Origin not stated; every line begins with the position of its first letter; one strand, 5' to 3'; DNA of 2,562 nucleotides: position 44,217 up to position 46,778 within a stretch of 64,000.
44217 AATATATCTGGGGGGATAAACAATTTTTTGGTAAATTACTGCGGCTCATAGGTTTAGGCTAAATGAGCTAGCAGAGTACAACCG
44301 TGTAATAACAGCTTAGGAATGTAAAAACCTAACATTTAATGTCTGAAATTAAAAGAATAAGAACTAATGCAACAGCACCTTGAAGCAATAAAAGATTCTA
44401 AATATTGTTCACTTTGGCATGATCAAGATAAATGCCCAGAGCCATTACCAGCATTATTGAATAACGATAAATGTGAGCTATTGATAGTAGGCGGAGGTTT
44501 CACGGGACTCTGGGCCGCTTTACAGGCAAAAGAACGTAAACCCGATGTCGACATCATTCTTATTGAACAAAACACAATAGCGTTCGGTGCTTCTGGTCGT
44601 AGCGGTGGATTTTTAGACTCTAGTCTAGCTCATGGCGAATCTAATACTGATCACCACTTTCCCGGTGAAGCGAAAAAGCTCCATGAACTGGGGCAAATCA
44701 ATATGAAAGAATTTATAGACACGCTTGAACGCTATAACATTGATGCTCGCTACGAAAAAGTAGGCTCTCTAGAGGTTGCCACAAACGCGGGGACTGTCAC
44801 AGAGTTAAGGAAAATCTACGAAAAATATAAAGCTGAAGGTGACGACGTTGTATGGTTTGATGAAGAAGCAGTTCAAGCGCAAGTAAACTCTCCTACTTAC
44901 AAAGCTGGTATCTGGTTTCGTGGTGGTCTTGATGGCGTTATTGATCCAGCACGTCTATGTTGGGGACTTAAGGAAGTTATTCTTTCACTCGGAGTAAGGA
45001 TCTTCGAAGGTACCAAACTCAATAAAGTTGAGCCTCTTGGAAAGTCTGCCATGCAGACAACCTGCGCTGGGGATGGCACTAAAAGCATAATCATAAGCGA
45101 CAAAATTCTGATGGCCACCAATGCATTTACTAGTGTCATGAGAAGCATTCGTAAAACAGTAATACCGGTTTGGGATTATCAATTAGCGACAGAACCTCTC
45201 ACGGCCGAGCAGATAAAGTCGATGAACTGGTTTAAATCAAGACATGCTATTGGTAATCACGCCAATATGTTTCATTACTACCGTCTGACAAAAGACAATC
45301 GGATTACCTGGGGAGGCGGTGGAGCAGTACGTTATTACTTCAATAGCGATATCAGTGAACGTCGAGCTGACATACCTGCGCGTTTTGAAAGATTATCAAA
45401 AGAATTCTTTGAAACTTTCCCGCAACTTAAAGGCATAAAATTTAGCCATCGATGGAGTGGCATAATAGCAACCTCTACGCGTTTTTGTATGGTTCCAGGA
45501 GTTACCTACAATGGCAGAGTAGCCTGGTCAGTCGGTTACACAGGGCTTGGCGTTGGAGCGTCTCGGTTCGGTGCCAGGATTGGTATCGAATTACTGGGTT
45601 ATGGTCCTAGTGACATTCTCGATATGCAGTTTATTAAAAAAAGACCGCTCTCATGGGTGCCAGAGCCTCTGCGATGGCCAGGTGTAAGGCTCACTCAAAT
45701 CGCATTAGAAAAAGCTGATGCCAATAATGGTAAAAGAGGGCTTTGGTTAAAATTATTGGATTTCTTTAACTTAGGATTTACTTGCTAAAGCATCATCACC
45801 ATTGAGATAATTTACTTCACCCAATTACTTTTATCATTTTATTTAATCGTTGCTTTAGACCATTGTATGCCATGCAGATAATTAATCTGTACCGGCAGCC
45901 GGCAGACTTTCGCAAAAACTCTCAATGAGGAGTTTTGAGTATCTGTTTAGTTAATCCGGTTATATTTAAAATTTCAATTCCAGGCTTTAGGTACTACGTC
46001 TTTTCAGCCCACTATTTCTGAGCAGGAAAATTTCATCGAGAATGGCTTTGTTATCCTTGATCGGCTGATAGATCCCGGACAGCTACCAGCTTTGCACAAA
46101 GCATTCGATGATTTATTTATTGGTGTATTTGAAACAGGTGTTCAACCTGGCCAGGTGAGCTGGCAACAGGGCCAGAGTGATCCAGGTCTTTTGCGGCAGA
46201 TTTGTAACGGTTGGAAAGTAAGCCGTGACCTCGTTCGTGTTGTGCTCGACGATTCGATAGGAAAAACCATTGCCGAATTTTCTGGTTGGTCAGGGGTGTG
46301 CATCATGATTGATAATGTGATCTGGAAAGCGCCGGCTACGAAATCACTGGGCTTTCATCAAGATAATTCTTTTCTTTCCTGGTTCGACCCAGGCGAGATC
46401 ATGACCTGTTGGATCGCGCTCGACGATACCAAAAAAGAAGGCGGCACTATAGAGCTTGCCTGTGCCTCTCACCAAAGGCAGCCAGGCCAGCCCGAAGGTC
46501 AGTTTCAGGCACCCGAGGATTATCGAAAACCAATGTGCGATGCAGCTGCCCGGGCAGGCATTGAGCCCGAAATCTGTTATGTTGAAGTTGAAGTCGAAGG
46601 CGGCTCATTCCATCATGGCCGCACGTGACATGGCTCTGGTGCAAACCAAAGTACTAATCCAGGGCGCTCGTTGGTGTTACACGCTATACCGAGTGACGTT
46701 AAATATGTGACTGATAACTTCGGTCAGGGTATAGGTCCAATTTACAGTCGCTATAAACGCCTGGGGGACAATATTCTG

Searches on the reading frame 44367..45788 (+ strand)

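Call 30: search_protein_families(library=pfam, max_evalue=0.00001, proteins=[window:44367-45788:+])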
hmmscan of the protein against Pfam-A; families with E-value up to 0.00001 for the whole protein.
window:44367-45788:+ (473 aa): 1 family
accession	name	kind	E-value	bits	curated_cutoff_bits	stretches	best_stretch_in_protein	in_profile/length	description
PF01266.30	DAO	-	2.2e-48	166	27.9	1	38-405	2-349/353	FAD dependent oxidoreductase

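Call 66: search_protein_families(library=ncbifam, max_evalue=1e-10, proteins=[window:44367-45788:+])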
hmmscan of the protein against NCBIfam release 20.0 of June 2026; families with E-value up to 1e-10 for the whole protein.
window:44367-45788:+ (473 aa): 5 families
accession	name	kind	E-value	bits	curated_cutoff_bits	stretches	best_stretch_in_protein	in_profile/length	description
TIGR03329.1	Phn_aa_oxid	hypoth_equivalog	8.4e-50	169.9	632.8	1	23-451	12-432/460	putative aminophosphonate oxidoreductase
NF050086.1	pipecolate_AmaA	exception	6.9e-34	117.2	600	1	15-427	5-397/425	L-pipecolate oxidase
TIGR02352.1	thiamin_ThiO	equivalog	1e-13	51.2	250.8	1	39-235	2-191/351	glycine oxidase ThiO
TIGR03197.1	MnmC_Cterm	equivalog_domain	1.5e-12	47.3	174.2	1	38-227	2-179/400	FAD-dependent 5-carboxymethylaminomethyl-2-thiouridine(34) oxidoreductase MnmC1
NF002480.1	PRK01747.1-1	equivalog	1.8e-11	43.2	540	1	30-211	243-411/645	bifunctional tRNA (5-methylaminomethyl-2-thiouridine)(34)-methyltransferase MnmC2/FAD-dependent 5-carboxymethylaminomethyl-2-thiouridine(34)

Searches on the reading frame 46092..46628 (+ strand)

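Call 30: search_protein_families(library=pfam, max_evalue=0.00001, proteins=[window:46092-46628:+])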
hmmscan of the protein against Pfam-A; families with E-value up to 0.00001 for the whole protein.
window:46092-46628:+ (178 aa): 1 family
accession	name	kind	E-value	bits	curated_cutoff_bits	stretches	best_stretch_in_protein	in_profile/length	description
PF05721.19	PhyH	-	1.2e-09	39.2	22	1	72-177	93-197/213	Phytanoyl-CoA dioxygenase (PhyH)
